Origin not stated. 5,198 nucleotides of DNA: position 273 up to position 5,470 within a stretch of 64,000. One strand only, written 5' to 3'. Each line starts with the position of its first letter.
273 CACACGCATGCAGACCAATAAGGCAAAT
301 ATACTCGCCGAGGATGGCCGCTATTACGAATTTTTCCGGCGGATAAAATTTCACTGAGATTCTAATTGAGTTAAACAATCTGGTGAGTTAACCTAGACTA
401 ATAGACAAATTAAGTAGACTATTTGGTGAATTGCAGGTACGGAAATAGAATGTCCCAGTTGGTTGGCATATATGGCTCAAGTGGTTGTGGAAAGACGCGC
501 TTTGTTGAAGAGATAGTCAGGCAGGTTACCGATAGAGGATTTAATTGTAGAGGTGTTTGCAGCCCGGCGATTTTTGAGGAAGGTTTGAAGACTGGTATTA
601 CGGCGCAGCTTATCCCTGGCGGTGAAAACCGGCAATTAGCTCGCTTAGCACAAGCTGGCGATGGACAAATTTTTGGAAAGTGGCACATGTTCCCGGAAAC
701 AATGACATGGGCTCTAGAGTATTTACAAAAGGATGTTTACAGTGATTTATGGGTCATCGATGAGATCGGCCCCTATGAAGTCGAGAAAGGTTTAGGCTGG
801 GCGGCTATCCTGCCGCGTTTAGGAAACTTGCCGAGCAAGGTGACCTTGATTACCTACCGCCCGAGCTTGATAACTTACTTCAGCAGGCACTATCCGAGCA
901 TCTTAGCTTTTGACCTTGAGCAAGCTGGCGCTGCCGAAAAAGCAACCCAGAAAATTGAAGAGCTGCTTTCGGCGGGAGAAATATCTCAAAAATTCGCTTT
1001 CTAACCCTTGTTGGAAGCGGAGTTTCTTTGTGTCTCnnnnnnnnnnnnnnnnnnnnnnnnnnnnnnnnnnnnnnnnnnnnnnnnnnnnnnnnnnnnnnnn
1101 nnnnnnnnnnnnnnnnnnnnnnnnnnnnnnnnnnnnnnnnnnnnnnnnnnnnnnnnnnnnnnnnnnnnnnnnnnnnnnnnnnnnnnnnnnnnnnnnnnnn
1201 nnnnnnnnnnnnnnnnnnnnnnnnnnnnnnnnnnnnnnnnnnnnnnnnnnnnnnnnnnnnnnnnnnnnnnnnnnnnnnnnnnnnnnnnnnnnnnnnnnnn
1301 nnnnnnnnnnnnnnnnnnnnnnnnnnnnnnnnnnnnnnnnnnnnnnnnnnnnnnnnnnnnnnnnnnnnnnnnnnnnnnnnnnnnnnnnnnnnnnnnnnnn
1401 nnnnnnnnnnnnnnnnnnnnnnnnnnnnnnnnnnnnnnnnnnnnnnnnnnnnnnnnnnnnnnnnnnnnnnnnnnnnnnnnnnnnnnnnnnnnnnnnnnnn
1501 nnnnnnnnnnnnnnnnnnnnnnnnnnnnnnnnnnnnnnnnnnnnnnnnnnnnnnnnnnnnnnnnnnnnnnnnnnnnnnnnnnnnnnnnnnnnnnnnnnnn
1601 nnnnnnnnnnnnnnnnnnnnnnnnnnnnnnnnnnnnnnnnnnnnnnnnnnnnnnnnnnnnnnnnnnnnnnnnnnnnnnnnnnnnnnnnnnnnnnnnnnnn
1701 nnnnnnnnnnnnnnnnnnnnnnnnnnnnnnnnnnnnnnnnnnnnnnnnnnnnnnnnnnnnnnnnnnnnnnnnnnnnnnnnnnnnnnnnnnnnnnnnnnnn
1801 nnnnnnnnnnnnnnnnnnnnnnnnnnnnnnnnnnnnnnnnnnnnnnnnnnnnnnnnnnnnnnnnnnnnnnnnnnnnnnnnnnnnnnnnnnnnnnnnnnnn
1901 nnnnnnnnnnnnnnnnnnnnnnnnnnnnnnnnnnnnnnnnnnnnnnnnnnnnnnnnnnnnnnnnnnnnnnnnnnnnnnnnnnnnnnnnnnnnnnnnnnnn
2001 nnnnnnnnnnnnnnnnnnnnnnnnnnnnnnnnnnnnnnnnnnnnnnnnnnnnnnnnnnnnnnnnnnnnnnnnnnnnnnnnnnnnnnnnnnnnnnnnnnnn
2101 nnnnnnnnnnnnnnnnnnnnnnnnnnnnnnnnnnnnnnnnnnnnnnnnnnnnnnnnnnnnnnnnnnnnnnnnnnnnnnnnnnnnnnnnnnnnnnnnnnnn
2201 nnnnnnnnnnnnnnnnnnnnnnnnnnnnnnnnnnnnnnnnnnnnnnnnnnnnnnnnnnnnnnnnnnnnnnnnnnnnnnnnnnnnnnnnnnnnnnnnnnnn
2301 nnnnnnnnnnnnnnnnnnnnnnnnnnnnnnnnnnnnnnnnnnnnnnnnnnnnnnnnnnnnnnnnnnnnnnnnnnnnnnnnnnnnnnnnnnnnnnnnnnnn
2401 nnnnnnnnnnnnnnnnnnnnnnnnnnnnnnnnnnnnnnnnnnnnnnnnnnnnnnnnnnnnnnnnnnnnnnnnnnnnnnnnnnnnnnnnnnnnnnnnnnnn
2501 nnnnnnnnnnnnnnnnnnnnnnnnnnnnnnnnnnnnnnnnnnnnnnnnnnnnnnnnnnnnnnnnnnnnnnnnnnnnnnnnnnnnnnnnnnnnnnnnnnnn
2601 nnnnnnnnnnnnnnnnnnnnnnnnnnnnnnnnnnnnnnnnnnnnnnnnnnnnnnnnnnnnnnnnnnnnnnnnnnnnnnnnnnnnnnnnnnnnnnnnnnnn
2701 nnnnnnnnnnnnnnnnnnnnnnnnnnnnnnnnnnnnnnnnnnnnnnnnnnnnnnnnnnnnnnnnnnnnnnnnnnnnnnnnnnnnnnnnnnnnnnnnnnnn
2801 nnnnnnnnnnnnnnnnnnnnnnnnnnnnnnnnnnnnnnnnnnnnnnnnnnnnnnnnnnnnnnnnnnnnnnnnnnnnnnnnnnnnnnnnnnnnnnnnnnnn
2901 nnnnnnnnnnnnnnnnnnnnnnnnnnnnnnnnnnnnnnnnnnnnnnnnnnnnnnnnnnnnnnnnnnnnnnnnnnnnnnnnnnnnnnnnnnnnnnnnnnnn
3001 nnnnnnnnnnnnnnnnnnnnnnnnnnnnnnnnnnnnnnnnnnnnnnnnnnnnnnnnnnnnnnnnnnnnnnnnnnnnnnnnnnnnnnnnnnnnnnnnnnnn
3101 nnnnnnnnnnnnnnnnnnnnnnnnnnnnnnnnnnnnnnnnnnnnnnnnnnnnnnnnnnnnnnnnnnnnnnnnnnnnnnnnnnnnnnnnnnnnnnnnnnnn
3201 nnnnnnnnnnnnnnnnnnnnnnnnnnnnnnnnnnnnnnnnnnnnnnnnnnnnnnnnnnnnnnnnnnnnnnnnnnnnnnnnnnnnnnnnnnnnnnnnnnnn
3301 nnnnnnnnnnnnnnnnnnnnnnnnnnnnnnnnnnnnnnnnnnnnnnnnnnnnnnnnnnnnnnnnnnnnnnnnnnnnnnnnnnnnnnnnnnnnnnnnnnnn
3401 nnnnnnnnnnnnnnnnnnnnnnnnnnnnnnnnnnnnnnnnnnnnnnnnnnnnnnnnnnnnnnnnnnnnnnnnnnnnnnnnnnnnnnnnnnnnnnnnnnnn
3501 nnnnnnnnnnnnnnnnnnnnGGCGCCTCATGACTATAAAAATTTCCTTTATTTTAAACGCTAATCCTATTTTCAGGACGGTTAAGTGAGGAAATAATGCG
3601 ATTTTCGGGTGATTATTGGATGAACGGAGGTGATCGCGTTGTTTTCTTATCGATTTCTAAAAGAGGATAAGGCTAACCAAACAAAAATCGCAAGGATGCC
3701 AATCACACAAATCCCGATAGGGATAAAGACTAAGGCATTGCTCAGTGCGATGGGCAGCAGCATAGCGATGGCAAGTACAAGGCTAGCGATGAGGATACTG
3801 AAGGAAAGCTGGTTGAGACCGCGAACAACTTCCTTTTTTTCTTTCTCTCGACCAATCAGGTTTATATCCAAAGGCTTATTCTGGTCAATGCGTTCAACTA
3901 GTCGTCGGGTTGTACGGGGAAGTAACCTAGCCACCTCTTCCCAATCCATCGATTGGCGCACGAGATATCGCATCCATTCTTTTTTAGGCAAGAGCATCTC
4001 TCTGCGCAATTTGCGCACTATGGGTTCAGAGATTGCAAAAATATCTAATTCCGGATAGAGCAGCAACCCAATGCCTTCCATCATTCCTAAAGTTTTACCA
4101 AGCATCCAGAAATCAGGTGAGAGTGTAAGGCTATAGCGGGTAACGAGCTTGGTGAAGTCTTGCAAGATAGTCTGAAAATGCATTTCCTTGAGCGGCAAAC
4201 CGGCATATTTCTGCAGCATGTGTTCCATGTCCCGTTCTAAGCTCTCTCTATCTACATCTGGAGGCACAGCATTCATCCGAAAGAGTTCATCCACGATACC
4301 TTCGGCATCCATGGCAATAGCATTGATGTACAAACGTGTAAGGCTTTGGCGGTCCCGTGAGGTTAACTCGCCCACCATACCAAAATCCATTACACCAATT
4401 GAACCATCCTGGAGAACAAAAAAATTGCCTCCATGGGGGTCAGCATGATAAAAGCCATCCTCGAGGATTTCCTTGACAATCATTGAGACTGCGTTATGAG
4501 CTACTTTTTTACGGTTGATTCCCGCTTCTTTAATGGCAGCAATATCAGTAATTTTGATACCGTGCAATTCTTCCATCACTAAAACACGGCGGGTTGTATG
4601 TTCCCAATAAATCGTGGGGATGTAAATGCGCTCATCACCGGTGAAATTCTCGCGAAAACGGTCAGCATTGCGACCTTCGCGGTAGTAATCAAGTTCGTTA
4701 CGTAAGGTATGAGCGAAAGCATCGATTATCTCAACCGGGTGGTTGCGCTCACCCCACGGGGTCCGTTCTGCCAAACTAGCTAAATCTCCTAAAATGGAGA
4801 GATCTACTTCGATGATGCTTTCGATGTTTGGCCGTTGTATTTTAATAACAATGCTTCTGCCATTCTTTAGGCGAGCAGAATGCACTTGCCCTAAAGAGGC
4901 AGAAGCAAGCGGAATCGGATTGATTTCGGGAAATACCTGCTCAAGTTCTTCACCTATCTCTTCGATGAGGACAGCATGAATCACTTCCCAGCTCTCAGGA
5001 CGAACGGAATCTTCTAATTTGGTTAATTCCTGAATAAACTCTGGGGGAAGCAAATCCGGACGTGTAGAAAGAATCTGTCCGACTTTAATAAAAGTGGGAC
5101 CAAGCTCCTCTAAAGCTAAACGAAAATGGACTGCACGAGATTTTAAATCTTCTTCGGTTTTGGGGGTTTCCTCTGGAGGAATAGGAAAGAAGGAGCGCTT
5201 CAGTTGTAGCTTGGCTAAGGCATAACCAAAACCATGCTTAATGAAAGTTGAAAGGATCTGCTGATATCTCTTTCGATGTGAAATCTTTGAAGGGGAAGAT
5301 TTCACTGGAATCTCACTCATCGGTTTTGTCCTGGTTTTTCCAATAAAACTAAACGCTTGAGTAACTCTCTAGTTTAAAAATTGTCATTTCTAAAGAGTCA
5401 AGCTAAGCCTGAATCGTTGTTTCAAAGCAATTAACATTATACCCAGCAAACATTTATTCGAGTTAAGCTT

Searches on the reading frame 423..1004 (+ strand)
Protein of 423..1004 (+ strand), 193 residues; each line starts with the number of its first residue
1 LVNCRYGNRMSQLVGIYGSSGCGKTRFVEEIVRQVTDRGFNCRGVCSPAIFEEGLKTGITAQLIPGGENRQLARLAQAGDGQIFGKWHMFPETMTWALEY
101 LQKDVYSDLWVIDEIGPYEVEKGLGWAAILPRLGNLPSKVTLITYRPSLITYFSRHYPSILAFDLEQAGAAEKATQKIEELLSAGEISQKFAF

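Call 17: search_protein_families(library=pfam, proteins=[window:423-1004:+], max_evalue=0.001)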
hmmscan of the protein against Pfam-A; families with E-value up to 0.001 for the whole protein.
window:423-1004:+ (193 aa): 2 families
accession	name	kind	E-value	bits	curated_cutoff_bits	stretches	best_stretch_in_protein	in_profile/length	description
PF03266.21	NTPase_1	-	2.2e-13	50.9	23.9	1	15-121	3-110/168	NTPase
PF13191.12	AAA_16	-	0.00011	23.2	32.6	1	11-82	24-101/167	AAA ATPase domain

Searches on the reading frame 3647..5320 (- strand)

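Call 47: search_protein_families(library=pfam, proteins=[window:3647-5320:-], max_evalue=0.00001)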
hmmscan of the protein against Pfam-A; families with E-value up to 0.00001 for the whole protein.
window:3647-5320:- (557 aa): 1 family
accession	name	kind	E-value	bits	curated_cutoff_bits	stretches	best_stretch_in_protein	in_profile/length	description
PF03109.22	ABC1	-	7.2e-77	258.3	22.9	1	101-343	1-241/244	ABC1 atypical kinase-like domain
